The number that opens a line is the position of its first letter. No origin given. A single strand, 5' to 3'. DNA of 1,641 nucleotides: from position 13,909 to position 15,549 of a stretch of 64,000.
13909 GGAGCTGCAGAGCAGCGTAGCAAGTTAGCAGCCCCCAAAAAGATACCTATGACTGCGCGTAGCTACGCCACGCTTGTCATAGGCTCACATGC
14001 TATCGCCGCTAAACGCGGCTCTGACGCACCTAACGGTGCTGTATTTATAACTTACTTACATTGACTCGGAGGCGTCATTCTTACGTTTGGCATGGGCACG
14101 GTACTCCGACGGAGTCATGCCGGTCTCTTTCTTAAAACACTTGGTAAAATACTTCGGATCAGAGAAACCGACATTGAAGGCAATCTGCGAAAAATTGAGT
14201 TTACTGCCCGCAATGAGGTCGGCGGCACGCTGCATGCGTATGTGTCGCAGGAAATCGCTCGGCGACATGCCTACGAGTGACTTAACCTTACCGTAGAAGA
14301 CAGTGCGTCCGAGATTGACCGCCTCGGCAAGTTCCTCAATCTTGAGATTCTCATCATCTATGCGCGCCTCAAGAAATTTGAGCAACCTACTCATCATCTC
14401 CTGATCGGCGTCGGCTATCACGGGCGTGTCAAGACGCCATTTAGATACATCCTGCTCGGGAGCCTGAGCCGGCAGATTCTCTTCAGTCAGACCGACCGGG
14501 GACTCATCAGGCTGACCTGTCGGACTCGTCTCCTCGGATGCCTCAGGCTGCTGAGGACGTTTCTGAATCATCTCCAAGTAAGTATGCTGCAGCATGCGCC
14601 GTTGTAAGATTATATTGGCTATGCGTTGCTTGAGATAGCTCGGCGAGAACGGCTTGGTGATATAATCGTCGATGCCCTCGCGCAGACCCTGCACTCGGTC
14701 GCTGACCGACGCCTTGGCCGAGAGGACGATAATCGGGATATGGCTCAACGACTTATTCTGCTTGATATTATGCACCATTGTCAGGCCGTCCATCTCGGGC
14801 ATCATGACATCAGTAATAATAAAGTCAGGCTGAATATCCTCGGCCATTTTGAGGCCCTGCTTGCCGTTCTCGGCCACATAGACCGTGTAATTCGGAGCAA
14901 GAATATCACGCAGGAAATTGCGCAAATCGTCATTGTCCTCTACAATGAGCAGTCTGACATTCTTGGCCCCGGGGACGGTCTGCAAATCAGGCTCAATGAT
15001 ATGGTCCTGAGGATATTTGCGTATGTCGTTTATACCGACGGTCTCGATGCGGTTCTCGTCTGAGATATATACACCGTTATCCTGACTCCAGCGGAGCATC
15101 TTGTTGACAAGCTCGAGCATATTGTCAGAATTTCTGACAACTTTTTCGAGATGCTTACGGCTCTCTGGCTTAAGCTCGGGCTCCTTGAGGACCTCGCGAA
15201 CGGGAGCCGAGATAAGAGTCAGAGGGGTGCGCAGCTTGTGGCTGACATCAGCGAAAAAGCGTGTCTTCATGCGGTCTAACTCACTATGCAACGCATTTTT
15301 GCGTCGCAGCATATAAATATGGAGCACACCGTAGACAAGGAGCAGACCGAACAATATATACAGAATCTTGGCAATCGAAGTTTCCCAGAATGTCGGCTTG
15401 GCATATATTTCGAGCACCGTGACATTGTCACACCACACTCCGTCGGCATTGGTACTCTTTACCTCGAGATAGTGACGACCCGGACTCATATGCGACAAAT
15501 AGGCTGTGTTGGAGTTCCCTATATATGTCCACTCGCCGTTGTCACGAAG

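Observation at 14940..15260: The PUL's hybrid two-component regulator has HisKA, REC and AraC domains but no room for an ATPase (HATPase_c) domain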

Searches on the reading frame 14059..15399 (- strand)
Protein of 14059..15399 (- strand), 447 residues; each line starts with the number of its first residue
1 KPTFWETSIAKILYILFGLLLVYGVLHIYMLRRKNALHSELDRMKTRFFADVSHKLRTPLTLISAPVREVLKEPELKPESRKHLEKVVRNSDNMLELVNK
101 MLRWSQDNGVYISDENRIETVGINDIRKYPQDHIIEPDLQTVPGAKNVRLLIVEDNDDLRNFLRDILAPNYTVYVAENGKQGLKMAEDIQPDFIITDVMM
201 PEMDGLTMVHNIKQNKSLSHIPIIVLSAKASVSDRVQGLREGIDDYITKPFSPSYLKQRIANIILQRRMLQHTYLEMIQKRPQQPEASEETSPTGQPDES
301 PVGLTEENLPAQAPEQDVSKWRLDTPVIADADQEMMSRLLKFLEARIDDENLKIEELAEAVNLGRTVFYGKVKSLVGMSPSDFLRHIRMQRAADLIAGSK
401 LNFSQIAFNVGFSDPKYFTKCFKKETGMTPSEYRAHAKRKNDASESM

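Call 41: search_solved_structures(query=window:14059-15399:-, max_evalue=0.001, show_alignments=2)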
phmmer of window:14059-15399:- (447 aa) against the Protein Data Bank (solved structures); distinct sequences matched with E-value up to 0.001: 286 (the best 60 are shown).
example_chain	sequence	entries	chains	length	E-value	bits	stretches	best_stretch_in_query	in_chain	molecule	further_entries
12aw_A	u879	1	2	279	1.8e-83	284.2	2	147-291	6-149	HYBRID TWO-COMPONENT SYSTEM PROTEIN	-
9g85_A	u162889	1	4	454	1.7e-23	86.6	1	148-263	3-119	Response regulator PleD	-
2wb4_A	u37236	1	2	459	1.8e-23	86.5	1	148-263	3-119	DIGUANYLATE CYCLASE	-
9g86_A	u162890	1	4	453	2.1e-23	86.3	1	148-263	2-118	Response regulator PleD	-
1w25_A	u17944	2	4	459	2.2e-23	86.2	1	148-263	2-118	STALKED-CELL DIFFERENTIATION CONTROLLING PROTEIN | RESPONSE REGULATOR PLED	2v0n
1mvo_A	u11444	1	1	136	1.1e-21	80.6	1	147-270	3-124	PhoP response regulator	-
1nxo_A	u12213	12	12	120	4.4e-21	78.7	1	149-264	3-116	DNA-binding response regulator | Response regulator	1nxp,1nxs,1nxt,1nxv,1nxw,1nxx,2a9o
8fk2_A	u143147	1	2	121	6.5e-21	78.1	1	149-260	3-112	Putative response regulator CovR VicR-like protein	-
6eb7_A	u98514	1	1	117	6.9e-21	78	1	149-263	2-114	DNA-binding response regulator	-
2zwm_A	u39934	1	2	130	2e-20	76.5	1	149-272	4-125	Transcriptional regulatory protein yycF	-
9xzo_A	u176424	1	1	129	2e-20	76.5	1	149-266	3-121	De novo protein M1X0B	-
3f6p_A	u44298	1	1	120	1.4e-19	73.7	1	149-261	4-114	Transcriptional regulatory protein yycF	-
3t6k_A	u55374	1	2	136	9.2e-19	71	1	146-267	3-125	Response regulator receiver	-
1ys6_A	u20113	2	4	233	1.1e-18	70.8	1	144-269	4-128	Transcriptional regulatory protein prrA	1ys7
3q9s_A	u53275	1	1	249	4e-18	68.9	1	147-267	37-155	DNA-binding response regulator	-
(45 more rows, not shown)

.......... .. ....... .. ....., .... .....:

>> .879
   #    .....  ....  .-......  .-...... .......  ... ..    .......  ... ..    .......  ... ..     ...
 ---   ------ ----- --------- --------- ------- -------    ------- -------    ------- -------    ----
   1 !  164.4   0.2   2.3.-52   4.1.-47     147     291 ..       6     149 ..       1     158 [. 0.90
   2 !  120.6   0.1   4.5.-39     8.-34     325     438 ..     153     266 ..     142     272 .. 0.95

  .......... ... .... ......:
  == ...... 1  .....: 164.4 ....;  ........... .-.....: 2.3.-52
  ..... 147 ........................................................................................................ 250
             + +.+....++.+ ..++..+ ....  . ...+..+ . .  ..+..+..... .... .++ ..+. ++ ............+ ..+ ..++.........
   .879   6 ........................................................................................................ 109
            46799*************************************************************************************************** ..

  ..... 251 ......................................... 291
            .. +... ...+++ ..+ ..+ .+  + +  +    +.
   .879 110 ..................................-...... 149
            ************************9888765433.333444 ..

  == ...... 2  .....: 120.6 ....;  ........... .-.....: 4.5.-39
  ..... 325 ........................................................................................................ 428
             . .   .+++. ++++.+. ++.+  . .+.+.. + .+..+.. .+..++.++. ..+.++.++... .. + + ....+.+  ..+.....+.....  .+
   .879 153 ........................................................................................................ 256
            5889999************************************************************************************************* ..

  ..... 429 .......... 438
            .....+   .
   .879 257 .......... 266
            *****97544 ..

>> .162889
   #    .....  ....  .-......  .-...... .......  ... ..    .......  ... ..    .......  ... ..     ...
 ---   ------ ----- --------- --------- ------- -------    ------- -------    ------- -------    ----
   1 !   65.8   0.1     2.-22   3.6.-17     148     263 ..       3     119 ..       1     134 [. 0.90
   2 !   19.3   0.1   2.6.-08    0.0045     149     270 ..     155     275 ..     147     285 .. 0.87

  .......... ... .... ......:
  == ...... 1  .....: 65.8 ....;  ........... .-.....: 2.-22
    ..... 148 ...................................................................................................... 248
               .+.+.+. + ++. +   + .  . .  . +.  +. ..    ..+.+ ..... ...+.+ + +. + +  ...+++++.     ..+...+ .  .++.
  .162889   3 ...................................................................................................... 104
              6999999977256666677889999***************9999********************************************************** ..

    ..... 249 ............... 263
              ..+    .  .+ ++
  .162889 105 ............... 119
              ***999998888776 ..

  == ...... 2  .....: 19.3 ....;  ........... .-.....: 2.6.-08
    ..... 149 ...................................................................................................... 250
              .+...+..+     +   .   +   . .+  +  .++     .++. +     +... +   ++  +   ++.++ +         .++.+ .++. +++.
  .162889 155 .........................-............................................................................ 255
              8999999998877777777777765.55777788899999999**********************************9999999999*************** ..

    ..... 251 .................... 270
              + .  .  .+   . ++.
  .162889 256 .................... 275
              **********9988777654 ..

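Call 45: predict_structure(alignment_id=A3)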
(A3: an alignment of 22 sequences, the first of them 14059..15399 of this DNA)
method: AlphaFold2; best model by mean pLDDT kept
length: 447 residues; sequences in the alignment: 22
mean_pLDDT: 76.9   pTM: 0.39
mean pLDDT of the five models: 76.9, 76.5, 76.5, 74.4, 73.0
residues with pLDDT >= 90: 144; 70-90: 191; 50-70: 30; < 50: 82
segments of 3 or more residues with pLDDT < 50: 109-141, 281-329
pLDDT, mean of each block of 10 residues (from residue 1): 78 92 94 84 72 71 81 85 88 81 59 35 35 40 72 94 90 95 96 92 91 90 83 77 85 82 80 71 45 41 38 39 44 82 89 89 87 86 91 90 92 93 93 92 79
secondary structure, 60 per line:
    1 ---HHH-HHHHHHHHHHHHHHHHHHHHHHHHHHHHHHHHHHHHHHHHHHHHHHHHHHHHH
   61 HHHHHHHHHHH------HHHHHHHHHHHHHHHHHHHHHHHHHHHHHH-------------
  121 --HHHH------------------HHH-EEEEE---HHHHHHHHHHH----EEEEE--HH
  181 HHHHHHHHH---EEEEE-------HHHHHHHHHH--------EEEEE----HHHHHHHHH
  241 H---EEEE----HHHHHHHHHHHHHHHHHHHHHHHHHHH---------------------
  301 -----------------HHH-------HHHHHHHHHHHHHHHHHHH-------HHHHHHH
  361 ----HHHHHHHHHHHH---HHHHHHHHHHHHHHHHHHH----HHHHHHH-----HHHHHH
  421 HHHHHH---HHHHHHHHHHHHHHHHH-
elements in order: H8-71 H78-107 H123-126 E149-153 H157-167 E172-176 H179-189 E193-197 H205-214 E223-227 H232-241 E245-248 H253-279 H328-346 H354-360 H365-376 H380-398 H403-409 H415-426 H430-446

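Call 49: fold_search(model_id=the predicted structure, library=pdb)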
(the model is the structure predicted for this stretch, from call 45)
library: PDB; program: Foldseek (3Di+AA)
matches with E <= 10: 1302; with E <= 0.001: 584
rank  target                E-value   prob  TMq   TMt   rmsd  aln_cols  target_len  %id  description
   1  9dvt_S                1.0e-09  1.00  0.26  0.50   1.5       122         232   32  Cryo-EM structure of RpaA bound to PkaiBC DNA and the CTD of the alpha subunit of RNAP from the cyanobacterium Synecho (released 2025-10-15)
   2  2a9o                  1.4e-09  1.00  0.25  0.93   1.0       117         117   40  Crystal structures of an activated YycF homologue, the essential response regulator from S.pneumoniae in complex with Be (released 2006-09-26)
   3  6rh8_C                1.9e-09  1.00  0.26  0.93   1.2       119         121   33  Revisiting pH-gated conformational switch. Complex HK853 mutant H260A -RR468 mutant D53A pH 5.3 (released 2020-02-19)
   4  9dvt_R                2.2e-09  1.00  0.26  0.49   1.4       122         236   30  Cryo-EM structure of RpaA bound to PkaiBC DNA and the CTD of the alpha subunit of RNAP from the cyanobacterium Synecho (released 2025-10-15)
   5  8wiw_4                3.5e-09  1.00  0.26  0.88   1.3       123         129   27  Cryo-EM structure of the flagellar C ring in the CW state (released 2024-09-04)
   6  8fk2_A                4.1e-09  1.00  0.26  0.92   1.1       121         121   40  The N-terminal VicR from Streptococcus mutans (released 2023-10-25)
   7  1w25_A                4.6e-09  1.00  0.26  0.26   2.6       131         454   34  Response regulator PleD in complex with c-diGMP (released 2004-11-18)
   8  1mih_A                5.1e-09  1.00  0.26  0.87   1.4       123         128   28  A ROLE FOR CHEY GLU 89 IN CHEZ-MEDIATED DEPHOSPHORYLATION OF THE E. COLI CHEMOTAXIS RESPONSE REGULATOR CHEY (released 2003-04-08)
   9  3gl9_B                7.4e-09  1.00  0.26  0.92   1.3       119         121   34  The structure of a histidine kinase-response regulator complex sheds light into two-component signaling and reveals a  (released 2009-10-27)
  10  6rh1_C                8.6e-09  1.00  0.26  0.94   1.2       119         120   33  Revisiting pH-gated conformational switch. Complex HK853-RR468 D53A pH 7 (released 2020-02-19)
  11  3to5                  8.6e-09  1.00  0.26  0.89   1.5       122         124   30  High resolution structure of CheY3 from Vibrio cholerae (released 2012-09-12)
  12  1nxp                  8.6e-09  1.00  0.25  0.92   1.5       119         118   39  MicArec pH4.5 (released 2004-02-17)
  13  9g86_B                9.5e-09  1.00  0.28  0.28   2.4       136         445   32  Structure of Response regulator PleD in complex with c-diGMP and pppGpp (released 2025-08-06)
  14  9g85_C                9.5e-09  1.00  0.28  0.29   2.7       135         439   32  Structure of Response regulator PleD in complex with c-diGMP and ppGpp (released 2025-08-06)
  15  1zh2_B                1.0e-08  1.00  0.26  0.92   1.4       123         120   37  Crystal Structure Of The Calcium-Bound Receiver Domain Of Kdp Potassium Transport System Response Regulator KdpE (released 2005-12-13)
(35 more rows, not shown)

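Call 62: search_protein_representatives(alignment_id=A3)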
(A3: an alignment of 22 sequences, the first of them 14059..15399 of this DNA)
Query: 22 sequences, 424 profile positions. Proteins with E-value up to 0.001 (for the whole library): 1519389; up to 1e-10: 618548; up to 1e-30: 51472. The best 150 are listed.
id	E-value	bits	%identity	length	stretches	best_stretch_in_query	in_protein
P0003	6.1e-204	694.0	-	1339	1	1-422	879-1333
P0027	5.2e-198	674.5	-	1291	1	1-419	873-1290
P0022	6.7e-198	674.1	-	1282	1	1-422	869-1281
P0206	1.9e-197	672.6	-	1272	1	1-418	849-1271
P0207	1.2e-196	670.0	-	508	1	1-419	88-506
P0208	1.3e-195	666.6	-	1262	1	1-420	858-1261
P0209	2.0e-195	666.0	-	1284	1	2-420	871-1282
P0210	2.2e-192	655.9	-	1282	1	1-419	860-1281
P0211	3.5e-192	655.3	-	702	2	1-301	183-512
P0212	6.1e-191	651.2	-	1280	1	1-418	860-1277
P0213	3.1e-189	645.5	-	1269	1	1-420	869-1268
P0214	3.2e-185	632.3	-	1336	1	1-422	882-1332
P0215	2.0e-184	629.7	-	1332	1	2-421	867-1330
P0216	9.2e-181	617.6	-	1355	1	1-423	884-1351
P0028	2.2e-180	616.4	-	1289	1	1-418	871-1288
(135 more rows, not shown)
